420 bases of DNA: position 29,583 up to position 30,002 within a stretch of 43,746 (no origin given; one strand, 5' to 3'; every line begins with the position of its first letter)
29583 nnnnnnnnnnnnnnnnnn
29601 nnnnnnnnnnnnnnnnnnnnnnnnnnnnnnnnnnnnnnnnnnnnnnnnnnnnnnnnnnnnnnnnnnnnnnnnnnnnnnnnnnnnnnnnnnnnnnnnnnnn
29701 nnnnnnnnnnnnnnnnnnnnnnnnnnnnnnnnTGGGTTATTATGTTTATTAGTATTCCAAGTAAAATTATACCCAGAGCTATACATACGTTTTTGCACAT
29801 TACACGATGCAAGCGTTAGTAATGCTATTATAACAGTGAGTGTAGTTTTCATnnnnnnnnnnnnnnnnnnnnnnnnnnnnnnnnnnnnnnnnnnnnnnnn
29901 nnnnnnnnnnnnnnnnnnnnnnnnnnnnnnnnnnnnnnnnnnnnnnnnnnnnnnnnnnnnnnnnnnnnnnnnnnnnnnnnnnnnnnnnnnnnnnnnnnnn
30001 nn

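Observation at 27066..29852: Tandem array of four paralogs: invariant lipoprotein-type leader plus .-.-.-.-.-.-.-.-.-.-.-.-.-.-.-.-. box, fused to two alternating kinds of membrane tail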

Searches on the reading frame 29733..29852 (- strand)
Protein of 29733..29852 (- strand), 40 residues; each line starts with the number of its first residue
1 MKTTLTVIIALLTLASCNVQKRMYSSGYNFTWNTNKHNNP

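Call 17: find_homologous_proteins(query=A2, max_evalue=10)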
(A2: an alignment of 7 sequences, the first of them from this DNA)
Query A2 (7 sequences): 1 candidates shared short words with the query, none scored E <= 10.

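Call 18: find_related_loci(query=A2, collection=genome_contigs, flank=8000)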
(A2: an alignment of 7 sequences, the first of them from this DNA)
Query A2 (40 aa) in genome_contigs; peptide patterns used: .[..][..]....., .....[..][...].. (x = any residue, [..] = any of these).
56 stretches matched a pattern; 1 encode a relative of the query (tblastn E <= 1e-3); 1 distinct loci.
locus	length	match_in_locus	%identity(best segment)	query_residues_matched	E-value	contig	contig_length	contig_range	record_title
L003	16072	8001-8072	54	10-33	4e-5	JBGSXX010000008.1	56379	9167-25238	MAG: Pyrinomonadaceae bacterium isolate JTS-RE77 k141_12092997, whole genome shotgun sequence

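Call 20: find_related_loci(query=A2, collection=metagenome_contigs, flank=10000)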
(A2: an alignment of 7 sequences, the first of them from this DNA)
Query A2 (40 aa) in metagenome_contigs; peptide patterns used: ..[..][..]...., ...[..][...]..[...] (x = any residue, [..] = any of these).
242 stretches matched a pattern; 1 encode a relative of the query (tblastn E <= 1e-3); 1 distinct loci.
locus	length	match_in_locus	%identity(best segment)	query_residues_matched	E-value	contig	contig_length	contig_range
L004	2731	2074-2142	52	14-36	5e-7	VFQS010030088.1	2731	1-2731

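Call 38: search_protein_representatives(alignment_id=A3)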
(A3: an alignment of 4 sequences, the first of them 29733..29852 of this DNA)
Query: 4 sequences, 40 profile positions. Proteins with E-value up to 0.001 (for the whole library): 362; up to 1e-10: 4; up to 1e-30: 0. The best 150 are listed.
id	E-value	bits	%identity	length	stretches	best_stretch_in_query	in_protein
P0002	3.2e-24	100.1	-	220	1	1-40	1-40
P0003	4.4e-21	90.1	-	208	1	1-38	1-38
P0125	5.7e-19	83.3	-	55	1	1-40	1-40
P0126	6.6e-17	76.7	-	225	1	1-40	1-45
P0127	3.1e-09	52.1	-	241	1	4-38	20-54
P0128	1.7e-08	49.8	-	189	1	1-39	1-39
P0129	2.1e-08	49.5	-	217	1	1-38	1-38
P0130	7.4e-08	47.7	-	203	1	1-39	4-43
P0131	1.2e-07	47.1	-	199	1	4-37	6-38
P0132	1.2e-07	47.0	-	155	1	5-39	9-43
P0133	1.3e-07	47.0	-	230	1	8-39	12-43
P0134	1.6e-07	46.7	-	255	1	2-34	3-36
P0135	2.9e-07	45.8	-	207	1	3-39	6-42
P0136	3.1e-07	45.7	-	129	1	1-36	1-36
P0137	3.4e-07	45.6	-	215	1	19-40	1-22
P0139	5.2e-07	45.0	-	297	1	1-39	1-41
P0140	5.3e-07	45.0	-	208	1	5-39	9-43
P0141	6.5e-07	44.7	-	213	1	1-36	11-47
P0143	1.4e-06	43.6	-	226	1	8-38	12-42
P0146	2.1e-06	43.1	-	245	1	7-37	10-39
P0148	2.4e-06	42.9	-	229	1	2-38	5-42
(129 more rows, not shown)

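Call 49: find_encoding_contigs(protein=P0135, flank=8000, max_places=3)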
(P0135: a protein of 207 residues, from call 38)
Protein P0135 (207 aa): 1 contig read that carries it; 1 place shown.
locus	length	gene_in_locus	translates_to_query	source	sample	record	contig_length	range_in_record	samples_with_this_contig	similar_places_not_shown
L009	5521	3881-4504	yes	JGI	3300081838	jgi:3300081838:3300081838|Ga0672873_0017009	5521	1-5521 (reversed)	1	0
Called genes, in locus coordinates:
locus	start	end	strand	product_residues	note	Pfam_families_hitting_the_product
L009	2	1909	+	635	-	?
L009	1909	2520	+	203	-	PF01522:Polysacc_deac_1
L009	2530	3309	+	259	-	PF00398:RrnaAD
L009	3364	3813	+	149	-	PF00293:NUDIX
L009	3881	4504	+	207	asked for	PF13828:DUF4190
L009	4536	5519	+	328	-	?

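Call 51: find_encoding_contigs(protein=P0129, flank=8000, max_places=3)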
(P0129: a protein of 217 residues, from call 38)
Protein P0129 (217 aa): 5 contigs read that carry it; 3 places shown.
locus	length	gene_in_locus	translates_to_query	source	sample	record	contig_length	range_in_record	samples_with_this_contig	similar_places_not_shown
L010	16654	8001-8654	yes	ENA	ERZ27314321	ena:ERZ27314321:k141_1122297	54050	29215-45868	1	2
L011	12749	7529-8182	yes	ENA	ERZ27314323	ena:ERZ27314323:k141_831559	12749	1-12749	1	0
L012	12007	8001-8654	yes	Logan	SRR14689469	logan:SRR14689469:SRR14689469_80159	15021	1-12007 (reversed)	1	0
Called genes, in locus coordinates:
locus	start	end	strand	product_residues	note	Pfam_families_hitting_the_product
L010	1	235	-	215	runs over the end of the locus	PF14681:UPRTase, PF00156:Pribosyltran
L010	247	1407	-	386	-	PF01790:LGT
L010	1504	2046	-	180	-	-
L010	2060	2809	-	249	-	PF19567:CpsB_CapC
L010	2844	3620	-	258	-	PF01066:CDP-OH_P_transf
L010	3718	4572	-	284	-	PF00753:Lactamase_B, PF12706:Lactamase_B_2 (faint), PF23023:Anti-Pycsar_Apyc1 (weak)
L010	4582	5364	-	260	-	PF19293:CdaA_N, PF02457:DAC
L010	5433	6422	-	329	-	-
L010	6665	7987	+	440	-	PF13505:OMP_b-brl (faint), PF10895:DUF2715 (faint)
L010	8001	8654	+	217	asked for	-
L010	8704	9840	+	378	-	-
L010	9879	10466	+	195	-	-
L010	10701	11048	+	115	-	PF02261:Asp_decarbox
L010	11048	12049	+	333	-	PF03706:LPG_synthase_TM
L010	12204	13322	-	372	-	PF14696:Glyoxalase_5 (weak), PF13669:Glyoxalase_4 (weak), PF00903:Glyoxalase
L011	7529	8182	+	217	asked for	-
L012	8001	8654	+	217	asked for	-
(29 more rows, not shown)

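Call 52: find_encoding_contigs(protein=P0127, flank=8000, max_places=3)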
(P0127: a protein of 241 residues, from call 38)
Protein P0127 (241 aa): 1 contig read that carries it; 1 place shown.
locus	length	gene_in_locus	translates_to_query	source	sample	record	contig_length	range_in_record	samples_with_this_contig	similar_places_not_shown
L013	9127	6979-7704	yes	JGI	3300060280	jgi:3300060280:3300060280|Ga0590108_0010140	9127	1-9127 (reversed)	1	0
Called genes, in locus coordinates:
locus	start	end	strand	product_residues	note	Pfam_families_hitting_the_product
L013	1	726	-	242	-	?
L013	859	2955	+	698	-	PF13231:PMT_2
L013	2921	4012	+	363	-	PF01266:DAO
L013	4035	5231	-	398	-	PF03486:HI0933_like, PF22780:HI0933_like_1st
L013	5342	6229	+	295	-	PF18962:Por_Secre_tail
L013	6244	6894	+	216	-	PF01625:PMSR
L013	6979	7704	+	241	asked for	PF13828:DUF4190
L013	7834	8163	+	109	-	PF22480:DUF6984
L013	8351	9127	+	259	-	?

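Call 64: list_cluster_members(proteins=[P0128, P0130, P0131, P0133, P0134, P0139, P0140, P0143, P0146, P0148])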
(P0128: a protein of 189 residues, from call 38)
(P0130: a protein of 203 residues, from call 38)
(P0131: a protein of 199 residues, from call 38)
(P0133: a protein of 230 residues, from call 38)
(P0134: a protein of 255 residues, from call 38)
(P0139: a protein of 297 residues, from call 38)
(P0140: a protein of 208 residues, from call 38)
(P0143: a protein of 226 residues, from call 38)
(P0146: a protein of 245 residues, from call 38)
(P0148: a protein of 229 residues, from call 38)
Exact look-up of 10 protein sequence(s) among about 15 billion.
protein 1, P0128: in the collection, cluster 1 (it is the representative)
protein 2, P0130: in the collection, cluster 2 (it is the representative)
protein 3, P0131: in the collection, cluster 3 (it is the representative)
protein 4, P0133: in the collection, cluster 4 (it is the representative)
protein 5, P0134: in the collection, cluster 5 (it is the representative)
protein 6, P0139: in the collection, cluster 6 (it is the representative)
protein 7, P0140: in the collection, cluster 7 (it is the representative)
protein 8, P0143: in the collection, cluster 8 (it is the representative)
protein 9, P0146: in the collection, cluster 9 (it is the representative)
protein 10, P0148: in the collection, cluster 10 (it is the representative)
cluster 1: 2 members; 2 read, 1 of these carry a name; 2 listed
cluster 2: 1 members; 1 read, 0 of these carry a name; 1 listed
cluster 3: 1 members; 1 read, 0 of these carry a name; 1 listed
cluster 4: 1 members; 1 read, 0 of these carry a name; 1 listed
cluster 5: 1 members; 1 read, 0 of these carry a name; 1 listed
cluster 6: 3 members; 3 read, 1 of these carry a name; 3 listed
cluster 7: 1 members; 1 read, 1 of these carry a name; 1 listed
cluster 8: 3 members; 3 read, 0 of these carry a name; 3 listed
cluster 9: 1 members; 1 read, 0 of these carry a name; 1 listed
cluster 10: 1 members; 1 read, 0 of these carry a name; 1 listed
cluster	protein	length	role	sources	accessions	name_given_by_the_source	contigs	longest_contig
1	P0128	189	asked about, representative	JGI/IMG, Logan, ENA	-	-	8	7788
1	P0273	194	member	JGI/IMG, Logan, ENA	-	uncharacterized membrane protein YqaE (UPF0057 family)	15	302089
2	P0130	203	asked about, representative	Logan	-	-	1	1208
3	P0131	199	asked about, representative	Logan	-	-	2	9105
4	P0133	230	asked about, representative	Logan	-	-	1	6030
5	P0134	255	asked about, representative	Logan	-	-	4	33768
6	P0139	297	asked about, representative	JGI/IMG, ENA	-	-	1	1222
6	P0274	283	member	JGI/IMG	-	hypothetical protein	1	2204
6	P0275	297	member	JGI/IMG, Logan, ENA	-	-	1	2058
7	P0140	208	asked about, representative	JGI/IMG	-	hypothetical protein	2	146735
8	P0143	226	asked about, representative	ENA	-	-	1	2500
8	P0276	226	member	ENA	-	-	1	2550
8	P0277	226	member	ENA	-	-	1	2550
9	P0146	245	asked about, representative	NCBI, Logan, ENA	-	-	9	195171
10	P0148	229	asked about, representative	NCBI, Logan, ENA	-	-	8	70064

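Call 86: find_encoding_contigs(protein=P0141, flank=10000, max_places=2)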
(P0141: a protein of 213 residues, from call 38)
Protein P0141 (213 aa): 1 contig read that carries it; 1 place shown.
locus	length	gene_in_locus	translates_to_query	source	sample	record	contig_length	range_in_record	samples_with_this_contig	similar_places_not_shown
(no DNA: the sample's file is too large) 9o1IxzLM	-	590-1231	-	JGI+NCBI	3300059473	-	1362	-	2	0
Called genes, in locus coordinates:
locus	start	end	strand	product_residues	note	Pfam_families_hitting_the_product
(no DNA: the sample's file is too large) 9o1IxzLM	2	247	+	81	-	?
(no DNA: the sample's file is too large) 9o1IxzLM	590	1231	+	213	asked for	-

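Call 87: find_encoding_contigs(protein=P0146, flank=10000, max_places=1)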
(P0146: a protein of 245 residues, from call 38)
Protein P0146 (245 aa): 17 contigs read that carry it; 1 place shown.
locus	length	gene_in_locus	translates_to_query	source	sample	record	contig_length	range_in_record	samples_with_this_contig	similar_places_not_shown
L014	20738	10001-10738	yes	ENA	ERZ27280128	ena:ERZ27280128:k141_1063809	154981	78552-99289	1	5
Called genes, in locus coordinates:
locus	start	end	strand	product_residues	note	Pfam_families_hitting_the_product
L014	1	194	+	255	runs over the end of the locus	PF20243:MbnP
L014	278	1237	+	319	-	PF03150:CCP_MauG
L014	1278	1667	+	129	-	-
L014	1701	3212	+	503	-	PF10282:Lactonase (faint)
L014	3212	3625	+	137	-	PF04134:DCC1-like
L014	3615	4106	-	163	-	PF13650:Asp_protease_2, PF13975:gag-asp_proteas (weak)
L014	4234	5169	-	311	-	PF00056:Ldh_1_N, PF02866:Ldh_1_C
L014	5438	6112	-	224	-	-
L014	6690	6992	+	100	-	-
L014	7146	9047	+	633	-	PF08450:SGL (faint), PF22494:choice_anch_I (faint), PF23381:Beta-prop_IFT122_1st, PF10282:Lactonase (weak), PF21783:YNCE (weak), PF25174:Beta-prop_THOC3, PF21783:YNCE (weak), PF18962:Por_Secre_tail, +3 more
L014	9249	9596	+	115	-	PF04480:DUF559, PF18741:MTES_1575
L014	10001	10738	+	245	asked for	-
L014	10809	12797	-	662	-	PF13086:AAA_11, PF13245:AAA_19, PF13604:AAA_30, PF01443:Viral_helicase1 (faint), PF13087:AAA_12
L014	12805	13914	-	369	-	PF25973:BSH_CzcB (faint), PF25917:BSH_RND, PF25919:BSH_CusB (weak), PF25954:Beta-barrel_RND_2 (faint), PF25881:HH_YBHG (weak)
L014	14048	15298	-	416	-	PF12704:MacB_PCD, PF02687:FtsX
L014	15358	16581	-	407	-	PF12704:MacB_PCD, PF02687:FtsX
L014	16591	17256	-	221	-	PF02463:SMC_N (faint), PF00005:ABC_tran, PF13304:AAA_21 (faint)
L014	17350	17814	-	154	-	-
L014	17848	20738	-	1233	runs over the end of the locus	PF02574:S-methyl_trans, PF00809:Pterin_bind, PF02607:B12-binding_2, PF02310:B12-binding, PF02965:Met_synt_B12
